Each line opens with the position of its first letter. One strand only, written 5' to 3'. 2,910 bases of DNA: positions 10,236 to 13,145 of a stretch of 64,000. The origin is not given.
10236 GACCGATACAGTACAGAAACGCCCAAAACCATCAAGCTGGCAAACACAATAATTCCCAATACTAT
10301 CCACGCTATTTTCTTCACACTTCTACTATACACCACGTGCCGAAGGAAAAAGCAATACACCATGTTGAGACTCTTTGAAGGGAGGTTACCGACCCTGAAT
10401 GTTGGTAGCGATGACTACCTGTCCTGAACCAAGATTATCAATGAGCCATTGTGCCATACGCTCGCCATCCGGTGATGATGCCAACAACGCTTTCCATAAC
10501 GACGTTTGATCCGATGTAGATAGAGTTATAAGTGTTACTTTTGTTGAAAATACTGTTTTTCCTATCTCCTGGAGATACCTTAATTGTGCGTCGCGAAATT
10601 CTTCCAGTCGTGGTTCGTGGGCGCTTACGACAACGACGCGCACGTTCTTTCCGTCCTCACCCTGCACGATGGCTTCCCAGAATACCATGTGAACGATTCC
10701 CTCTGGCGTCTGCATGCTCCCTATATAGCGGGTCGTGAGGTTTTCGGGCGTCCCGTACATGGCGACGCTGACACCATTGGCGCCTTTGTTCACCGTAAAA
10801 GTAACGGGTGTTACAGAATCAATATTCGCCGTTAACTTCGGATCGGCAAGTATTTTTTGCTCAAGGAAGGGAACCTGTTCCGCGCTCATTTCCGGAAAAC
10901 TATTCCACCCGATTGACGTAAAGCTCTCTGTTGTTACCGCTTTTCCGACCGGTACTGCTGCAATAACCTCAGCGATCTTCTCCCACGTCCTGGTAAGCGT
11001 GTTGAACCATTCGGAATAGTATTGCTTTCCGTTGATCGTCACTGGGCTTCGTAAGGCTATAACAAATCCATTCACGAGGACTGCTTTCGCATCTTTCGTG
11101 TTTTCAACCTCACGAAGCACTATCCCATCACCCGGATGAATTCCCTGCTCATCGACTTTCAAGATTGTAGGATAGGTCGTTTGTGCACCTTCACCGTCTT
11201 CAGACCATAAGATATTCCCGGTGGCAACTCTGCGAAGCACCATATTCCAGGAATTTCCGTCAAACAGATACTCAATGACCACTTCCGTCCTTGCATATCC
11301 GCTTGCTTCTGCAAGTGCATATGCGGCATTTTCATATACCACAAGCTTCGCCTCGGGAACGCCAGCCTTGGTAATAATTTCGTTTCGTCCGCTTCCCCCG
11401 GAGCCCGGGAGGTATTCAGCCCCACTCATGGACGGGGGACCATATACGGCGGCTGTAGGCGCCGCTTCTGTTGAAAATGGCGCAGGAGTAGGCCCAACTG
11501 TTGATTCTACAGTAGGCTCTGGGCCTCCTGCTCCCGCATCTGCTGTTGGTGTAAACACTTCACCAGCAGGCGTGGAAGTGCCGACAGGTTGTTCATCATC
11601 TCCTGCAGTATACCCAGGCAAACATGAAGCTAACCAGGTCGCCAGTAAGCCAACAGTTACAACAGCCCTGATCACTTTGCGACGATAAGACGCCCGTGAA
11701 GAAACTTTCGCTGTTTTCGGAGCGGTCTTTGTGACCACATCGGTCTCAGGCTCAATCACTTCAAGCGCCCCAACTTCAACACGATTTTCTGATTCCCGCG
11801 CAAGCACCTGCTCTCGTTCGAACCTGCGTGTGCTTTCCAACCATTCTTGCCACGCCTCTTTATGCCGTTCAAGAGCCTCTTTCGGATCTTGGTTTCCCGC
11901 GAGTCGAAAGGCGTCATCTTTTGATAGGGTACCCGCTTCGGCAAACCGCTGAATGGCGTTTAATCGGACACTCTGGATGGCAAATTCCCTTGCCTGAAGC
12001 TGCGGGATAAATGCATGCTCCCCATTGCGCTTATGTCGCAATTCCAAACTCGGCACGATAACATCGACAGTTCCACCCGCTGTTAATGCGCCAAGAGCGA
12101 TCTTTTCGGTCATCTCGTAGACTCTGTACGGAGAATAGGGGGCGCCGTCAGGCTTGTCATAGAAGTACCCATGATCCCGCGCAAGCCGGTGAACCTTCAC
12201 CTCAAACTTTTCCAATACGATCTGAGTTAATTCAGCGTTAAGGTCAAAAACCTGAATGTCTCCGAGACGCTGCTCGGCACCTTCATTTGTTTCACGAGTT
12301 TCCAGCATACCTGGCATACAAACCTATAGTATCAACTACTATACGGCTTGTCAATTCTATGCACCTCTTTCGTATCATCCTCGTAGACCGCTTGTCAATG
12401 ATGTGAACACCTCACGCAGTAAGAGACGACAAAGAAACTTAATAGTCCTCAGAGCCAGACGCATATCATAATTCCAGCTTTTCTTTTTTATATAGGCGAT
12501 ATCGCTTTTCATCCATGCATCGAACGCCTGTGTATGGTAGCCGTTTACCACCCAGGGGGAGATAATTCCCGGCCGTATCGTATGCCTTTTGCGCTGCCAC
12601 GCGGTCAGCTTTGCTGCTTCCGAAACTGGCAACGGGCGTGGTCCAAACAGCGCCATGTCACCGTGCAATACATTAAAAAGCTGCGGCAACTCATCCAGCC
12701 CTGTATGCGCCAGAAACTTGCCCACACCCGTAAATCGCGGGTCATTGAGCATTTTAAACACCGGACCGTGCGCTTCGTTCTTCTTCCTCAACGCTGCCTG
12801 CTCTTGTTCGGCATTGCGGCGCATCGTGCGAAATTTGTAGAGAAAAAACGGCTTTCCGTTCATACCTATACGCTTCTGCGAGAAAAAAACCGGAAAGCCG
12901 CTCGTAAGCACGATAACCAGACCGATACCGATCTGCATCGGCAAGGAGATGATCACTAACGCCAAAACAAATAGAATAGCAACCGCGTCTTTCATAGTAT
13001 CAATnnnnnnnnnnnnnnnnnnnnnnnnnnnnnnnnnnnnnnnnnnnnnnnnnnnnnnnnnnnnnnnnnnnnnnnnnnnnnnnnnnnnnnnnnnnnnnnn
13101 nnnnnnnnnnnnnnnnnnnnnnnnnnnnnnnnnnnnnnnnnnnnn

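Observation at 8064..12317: Three-gene operon of unknown envelope proteins led by a hyper-cysteine-rich secreted beta-helix protein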

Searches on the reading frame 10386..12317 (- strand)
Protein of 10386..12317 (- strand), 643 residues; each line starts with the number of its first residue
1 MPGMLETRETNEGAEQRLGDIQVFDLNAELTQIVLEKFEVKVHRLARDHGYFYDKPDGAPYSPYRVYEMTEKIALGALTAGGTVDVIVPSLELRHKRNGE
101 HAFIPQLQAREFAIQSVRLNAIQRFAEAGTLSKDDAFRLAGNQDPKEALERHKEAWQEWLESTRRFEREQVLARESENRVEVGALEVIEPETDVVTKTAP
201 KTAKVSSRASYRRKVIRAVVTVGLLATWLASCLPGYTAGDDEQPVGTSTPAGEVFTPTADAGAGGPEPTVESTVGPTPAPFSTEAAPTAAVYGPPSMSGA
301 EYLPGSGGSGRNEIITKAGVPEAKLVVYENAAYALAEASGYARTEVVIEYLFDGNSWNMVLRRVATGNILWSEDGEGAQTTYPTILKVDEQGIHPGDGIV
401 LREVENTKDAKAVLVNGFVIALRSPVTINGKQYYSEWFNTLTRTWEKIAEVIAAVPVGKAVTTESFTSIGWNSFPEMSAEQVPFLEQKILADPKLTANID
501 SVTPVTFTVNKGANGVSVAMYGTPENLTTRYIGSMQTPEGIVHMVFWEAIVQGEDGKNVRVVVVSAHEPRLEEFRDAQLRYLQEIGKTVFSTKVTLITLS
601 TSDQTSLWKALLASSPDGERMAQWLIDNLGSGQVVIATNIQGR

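Call 4: search_protein_families(library=pfam, proteins=[window:10386-12317:-], max_evalue=1)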
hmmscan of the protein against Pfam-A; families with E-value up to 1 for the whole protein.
window:10386-12317:- (643 aa): 0 families

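Call 5: search_protein_families(library=ncbifam, proteins=[window:10386-12317:-], max_evalue=1)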
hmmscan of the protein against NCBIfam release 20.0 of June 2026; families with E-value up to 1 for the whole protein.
window:10386-12317:- (643 aa): 2 families
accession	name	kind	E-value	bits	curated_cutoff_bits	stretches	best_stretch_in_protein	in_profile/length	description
TIGR01048.1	lysA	equivalog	0.12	10.9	297.9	1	324-370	367-413/417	diaminopimelate decarboxylase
TIGR04509.1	mod_pep_NH_fam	subfamily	0.16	12.1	34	1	131-152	14-35/87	NHLP-related RiPP peptide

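Call 18: find_homologous_proteins(query=window:10386-12317:-)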
Query window:10386-12317:- (643 aa): 8 proteins with E <= 0.001 among 8000 candidates.
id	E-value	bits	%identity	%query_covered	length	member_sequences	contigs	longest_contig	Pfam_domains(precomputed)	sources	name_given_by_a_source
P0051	0.0e+0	1437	100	100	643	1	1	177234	-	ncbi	-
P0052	2.2e-148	513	56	70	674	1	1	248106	-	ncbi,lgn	-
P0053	3.2e-146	506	52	73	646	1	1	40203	-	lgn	-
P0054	3.7e-138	480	60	58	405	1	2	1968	-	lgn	-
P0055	9.8e-138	478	51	77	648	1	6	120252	-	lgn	-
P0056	2.9e-105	371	52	52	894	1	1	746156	-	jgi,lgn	-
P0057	1.7e-97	345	51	54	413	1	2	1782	-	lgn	-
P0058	2.3e-86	309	43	61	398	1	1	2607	-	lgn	-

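Call 58: search_protein_representatives(alignment_id=A3)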
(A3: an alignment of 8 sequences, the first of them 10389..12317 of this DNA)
Query: 8 sequences, 656 profile positions. Proteins with E-value up to 0.001 (for the whole library): 53; up to 1e-10: 29; up to 1e-30: 10. The best 53 are listed.
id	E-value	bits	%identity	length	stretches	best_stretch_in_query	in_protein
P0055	0.0e+00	1024.3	-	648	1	3-656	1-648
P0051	1.6e-297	1004.9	-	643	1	3-638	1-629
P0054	4.5e-185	633.4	-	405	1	227-638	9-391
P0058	2.1e-177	608.0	-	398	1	2-403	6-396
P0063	2.0e-57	211.6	-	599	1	220-651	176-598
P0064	3.9e-56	207.3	-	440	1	226-646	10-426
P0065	1.6e-53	198.7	-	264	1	251-488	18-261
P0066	1.3e-45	172.6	-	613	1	205-578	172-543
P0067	1.2e-36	143.0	-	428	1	229-653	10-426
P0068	1.1e-34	136.4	-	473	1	199-650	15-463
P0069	1.3e-29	119.7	-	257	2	459-640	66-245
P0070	5.6e-28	114.3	-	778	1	21-278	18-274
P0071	5.0e-26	107.8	-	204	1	21-183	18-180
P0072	2.0e-25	105.8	-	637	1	271-455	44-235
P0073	2.4e-23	99.0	-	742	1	31-252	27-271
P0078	3.1e-17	78.8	-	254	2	458-648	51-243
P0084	7.9e-12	60.9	-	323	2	463-646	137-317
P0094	2.6e-07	46.0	-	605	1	458-649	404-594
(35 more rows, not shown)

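Call 59: search_protein_families(library=pfam, proteins=[P0063, P0064, P0066, P0069, P0070, P0072, P0073, P0078, P0084, P0094], max_evalue=0.01)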
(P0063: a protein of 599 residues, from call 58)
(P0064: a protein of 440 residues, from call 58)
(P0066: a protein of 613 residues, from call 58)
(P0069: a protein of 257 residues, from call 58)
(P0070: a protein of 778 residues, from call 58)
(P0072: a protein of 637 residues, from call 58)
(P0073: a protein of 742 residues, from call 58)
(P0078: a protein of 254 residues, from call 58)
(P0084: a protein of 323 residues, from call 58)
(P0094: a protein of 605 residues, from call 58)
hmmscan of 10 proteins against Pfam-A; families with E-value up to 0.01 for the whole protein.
P0063 (599 aa): 0 families

P0064 (440 aa): 0 families

P0066 (613 aa): 0 families

P0069 (257 aa): 0 families

P0070 (778 aa): 0 families

P0072 (637 aa): 0 families

P0073 (742 aa): 0 families

P0078 (254 aa): 0 families

P0084 (323 aa): 0 families

P0094 (605 aa): 0 families

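Call 70: predict_structure(alignment_id=A5)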
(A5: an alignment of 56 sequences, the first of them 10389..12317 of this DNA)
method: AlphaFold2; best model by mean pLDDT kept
length: 643 residues; sequences in the alignment: 56
mean_pLDDT: 81.0   pTM: 0.53
mean pLDDT of the five models: 81.0, 79.6, 79.6, 76.7, 76.3
residues with pLDDT >= 90: 342; 70-90: 158; 50-70: 48; < 50: 95
segments of 3 or more residues with pLDDT < 50: 1-18, 182-208, 234-274, 282-285
pLDDT, mean of each block of 10 residues (from residue 1): 33 47 60 78 90 94 95 92 92 89 89 97 96 97 97 97 91 75 43 38 41 80 87 48 36 36 40 48 55 93 75 92 95 97 97 92 98 95 94 93 96 93 91 94 94 87 94 91 87 93 95 89 95 92 94 93 88 83 86 87 80 74 80 58 45
secondary structure, 60 per line:
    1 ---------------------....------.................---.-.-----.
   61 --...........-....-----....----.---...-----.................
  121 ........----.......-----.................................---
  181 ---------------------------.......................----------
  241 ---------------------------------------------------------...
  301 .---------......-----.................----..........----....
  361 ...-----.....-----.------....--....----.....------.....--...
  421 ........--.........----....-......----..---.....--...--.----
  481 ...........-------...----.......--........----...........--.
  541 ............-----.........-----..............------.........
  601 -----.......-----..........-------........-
elements in order: E22-25 H32-48 H63-73 E75-78 E84-87 H104-128 H133-139 H145-177 H208-230 H311-316 H322-338 E346-352 E357-363 E369-373 E386-389 E392-395 E400-404 E411-415 E418-428 E431-439 E444-447 H449-454 H464-468 H481-491 E506-512 E515-522 E527-537 E540-552 E558-566 H572-585 E592-600 H606-612 H618-627 E635-642
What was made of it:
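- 10386..12317 (-): A643, the first gene. It has a folded cytoplasmic domain (aa ~20-180), one membrane helix (aa 208-230), a lipobox LASC with the protein's only Cys (C232), a Pro/Thr-rich linker (aa 233-290) and two extracytoplasmic domains (aa ~291-460 and 461-643). AF2 model with pLDDT 81 and domain boundaries in call 70.
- The helix-turn-helix-like stretch I suspected at aa 104-128 is modelled as one continuous helix (call 70).
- Tried and rejected: It is modelled as one long helix and has no family hit, so I dropped the idea (calls 4, 70).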

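Call 72: fold_search(model_id=the predicted structure, library=pdb)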
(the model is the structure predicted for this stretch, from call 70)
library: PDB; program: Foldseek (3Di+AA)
matches with E <= 10: 948; with E <= 0.001: 0
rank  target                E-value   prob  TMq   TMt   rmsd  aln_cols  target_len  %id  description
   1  7dep_B                3.7e-02  0.41  0.09  0.35   8.0       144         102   12  S. aureus SsbB with 5-FU (released 2020-12-23)
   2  6p4p_B                3.9e-02  0.82  0.11  0.44   6.8       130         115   10  Salmonella typhi PltB Homopentamer N29K Mutant (released 2020-03-25)
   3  6bhx_A                4.6e-02  0.57  0.09  0.37   5.5        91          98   13  B. subtilis SsbA with DNA (released 2018-12-19)
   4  6bhw_C                4.8e-02  0.54  0.09  0.36   5.6        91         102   13  B. subtilis SsbA (released 2018-12-19)
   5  3d2l_A                5.4e-02  0.13  0.05  0.12  18.6       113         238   12  Crystal structure of SAM-dependent methyltransferase (ZP_00538691.1) from EXIGUOBACTERIUM SP. 255-15 at 1.90 A resolut (released 2008-05-20)
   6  5yyu_B                5.7e-02  0.54  0.10  0.43   7.2       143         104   13  Crystal structure of Staphylococcus aureus single-stranded DNA-binding protein SsbB (released 2018-08-15)
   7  5xgt_B                9.4e-02  0.47  0.10  0.42   7.0       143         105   12  Crystal structure of the N-terminal domain of Staphylococcus aureus single-stranded DNA-binding protein SsbA at 1.82 a (released 2017-08-09)
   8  7t5q_I                1.1e-01  0.06  0.06  0.11  15.5       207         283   12  Cryo-EM Structure of a Transition State of Arp2/3 Complex Activation (released 2023-06-14)
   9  6izo_B                1.1e-01  0.04  0.06  0.10  19.8       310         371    8  Crystal structure of DNA polymerase sliding clamp from Caulobacter crescentus (released 2019-11-27)
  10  6bhx_C                1.2e-01  0.38  0.08  0.35   5.3        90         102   13  B. subtilis SsbA with DNA (released 2018-12-19)
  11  3d2l_C                1.2e-01  0.09  0.05  0.12  18.1       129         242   12  Crystal structure of SAM-dependent methyltransferase (ZP_00538691.1) from EXIGUOBACTERIUM SP. 255-15 at 1.90 A resolut (released 2008-05-20)
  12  9y9m_Y                1.2e-01  0.06  0.06  0.10  15.2       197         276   16  Capping protein bound to the barbed end of cofilactin (released 2026-03-04)
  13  6bhw_A                1.3e-01  0.44  0.10  0.43   6.9       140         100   13  B. subtilis SsbA (released 2018-12-19)
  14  7f2n_B                1.3e-01  0.38  0.09  0.35   5.5        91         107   12  Crystal structure of SSB from Klebsiella pneumonia. (released 2021-11-10)
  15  3afq_A                1.3e-01  0.28  0.08  0.32   6.4        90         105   14  Crystal structure of the single-stranded DNA binding protein from Mycobacterium leprae (Form II) (released 2010-10-06)
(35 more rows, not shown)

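Call 76: search_protein_families(library=phrogs, proteins=[window:10389-12317:-], max_evalue=0.01)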
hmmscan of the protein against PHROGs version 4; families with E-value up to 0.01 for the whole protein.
window:10389-12317:- (643 aa): 0 families

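Call 87: search_solved_structures(query=A5, max_evalue=1)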
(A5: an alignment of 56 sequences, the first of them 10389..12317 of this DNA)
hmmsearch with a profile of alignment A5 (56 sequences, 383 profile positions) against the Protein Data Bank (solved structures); distinct sequences matched with E-value up to 1: 12.
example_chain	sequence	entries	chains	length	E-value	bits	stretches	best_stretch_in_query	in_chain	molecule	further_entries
6ywe_7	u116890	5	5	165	0.018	18.3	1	23-88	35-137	mL49 | Uncharacterized protein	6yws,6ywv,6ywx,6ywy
1ezv_B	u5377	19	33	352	0.088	16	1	147-243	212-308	UBIQUINOL-CYTOCHROME C REDUCTASE COMPLEX CORE PROTEIN 2 | Ubiquinol-cytochrome-c reductase complex core protein 2 | Cytochrome b-c1 complex subunit 2, mitochond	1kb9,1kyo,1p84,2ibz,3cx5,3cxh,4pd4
6giq_B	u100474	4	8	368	0.095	15.9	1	147-243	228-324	Cytochrome b-c1 complex subunit 2, mitochondrial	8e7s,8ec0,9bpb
4jg9_A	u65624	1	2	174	0.11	15.7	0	4-51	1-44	Lipoprotein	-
7mw8_D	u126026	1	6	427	0.14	15.3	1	8-50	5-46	Phosphodiesterase-nucleotide pyrophosphatase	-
6t1w_C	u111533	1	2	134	0.19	14.9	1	8-57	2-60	Outer membrane lipoprotein RcsF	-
7w5z_O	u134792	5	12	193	0.19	14.9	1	165-248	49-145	Cytochrome c oxidase subunit TT15 | Mobilization protein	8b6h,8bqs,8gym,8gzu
2gqb_A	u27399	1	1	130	0.53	13.4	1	36-108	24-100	conserved hypothetical protein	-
6e5f_A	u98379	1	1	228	0.75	12.9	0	9-47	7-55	Lipid binding protein LpqN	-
6a78_L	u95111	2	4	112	0.77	12.9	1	242-299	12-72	Light chain region of the anti-human Robo1 antibody B5209B scFv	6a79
6e5d_A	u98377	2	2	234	0.78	12.9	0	9-47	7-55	Lipid binding protein LpqN | Probable conserved lipoprotein LpqN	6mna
7o3j_C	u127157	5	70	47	0.84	12.8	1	4-32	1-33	TrwH protein | TrwH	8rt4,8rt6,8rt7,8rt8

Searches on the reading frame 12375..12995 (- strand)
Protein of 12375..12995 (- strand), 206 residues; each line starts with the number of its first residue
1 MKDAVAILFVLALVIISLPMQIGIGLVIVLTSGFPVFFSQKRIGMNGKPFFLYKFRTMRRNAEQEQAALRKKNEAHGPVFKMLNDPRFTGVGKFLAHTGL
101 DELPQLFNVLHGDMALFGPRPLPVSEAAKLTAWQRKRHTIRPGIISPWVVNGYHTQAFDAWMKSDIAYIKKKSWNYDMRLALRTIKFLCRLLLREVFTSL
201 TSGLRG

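Call 4: search_protein_families(library=pfam, proteins=[window:12375-12995:-], max_evalue=1)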
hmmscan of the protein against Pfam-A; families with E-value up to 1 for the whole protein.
window:12375-12995:- (206 aa): 3 families
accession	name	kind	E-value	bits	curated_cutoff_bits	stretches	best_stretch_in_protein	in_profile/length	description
PF02397.22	Bac_transf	-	4.7e-52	176.6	27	1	2-188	1-177/179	Bacterial sugar transferase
PF02938.19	GAD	-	0.057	14.1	23.4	1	55-118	20-84/95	GAD domain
PF06817.19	RVT_thumb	-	0.16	12.3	27.6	1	102-122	37-57/66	Reverse transcriptase thumb domain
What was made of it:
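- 12375..12995 (-): Context gene upstream: a polyprenyl-phosphate sugar-phosphate transferase (Bac_transf). PF02397 E=4.7e-52 (call 4).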

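Call 5: search_protein_families(library=ncbifam, proteins=[window:12375-12995:-], max_evalue=1)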
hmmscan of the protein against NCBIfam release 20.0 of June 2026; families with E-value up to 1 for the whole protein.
window:12375-12995:- (206 aa): 10 families
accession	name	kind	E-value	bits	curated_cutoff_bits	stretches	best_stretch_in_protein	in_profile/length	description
TIGR03025.1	EPS_sugtrans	subfamily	7.2e-61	206.8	295.55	1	1-187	257-437/445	exopolysaccharide biosynthesis polyprenyl glycosylphosphotransferase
NF041877.1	EPS_EpsZ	equivalog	3.7e-54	184.1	800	1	11-186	275-450/459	exopolysaccharide biosynthesis polyisoprenyl-phosphate hexose-1-phosphate transferase EpsZ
TIGR03023.1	WcaJ_sugtrans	equivalog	1e-45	156.9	410.75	1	2-185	263-443/453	undecaprenyl-phosphate glucose phosphotransferase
TIGR03022.1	WbaP_sugtrans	subfamily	2.7e-45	155.5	403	1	2-187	259-448/456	undecaprenyl-phosphate galactose phosphotransferase WbaP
NF052601.1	undeca_RfbP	equivalog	5.2e-44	150.3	330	1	2-188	45-235/244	undecaprenyl-phosphate galactose phosphotransferase family protein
TIGR03013.1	EpsB_2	subfamily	4.9e-41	141.2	393.35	1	3-187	256-435/443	TIGR03013 family XrtA/PEP-CTERM system glycosyltransferase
NF050817.1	PolSacchBiosHfsE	equivalog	5.6e-30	104.5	750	1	7-187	277-458/467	polysaccharide biosynthesis protein HfsE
NF007518.0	PRK10124.1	equivalog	4.7e-29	101.4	684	1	7-185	280-454/464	undecaprenyl-phosphate glucose phosphotransferase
NF011751.0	PRK15204.1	equivalog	3.8e-28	98.3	907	1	4-189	282-470/476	undecaprenyl-phosphate galactose phosphotransferase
NF045514.1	glycotran_HepC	equivalog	1.8e-19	69.9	140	1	6-130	121-220/220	heterocyst development glycosyltransferase HepC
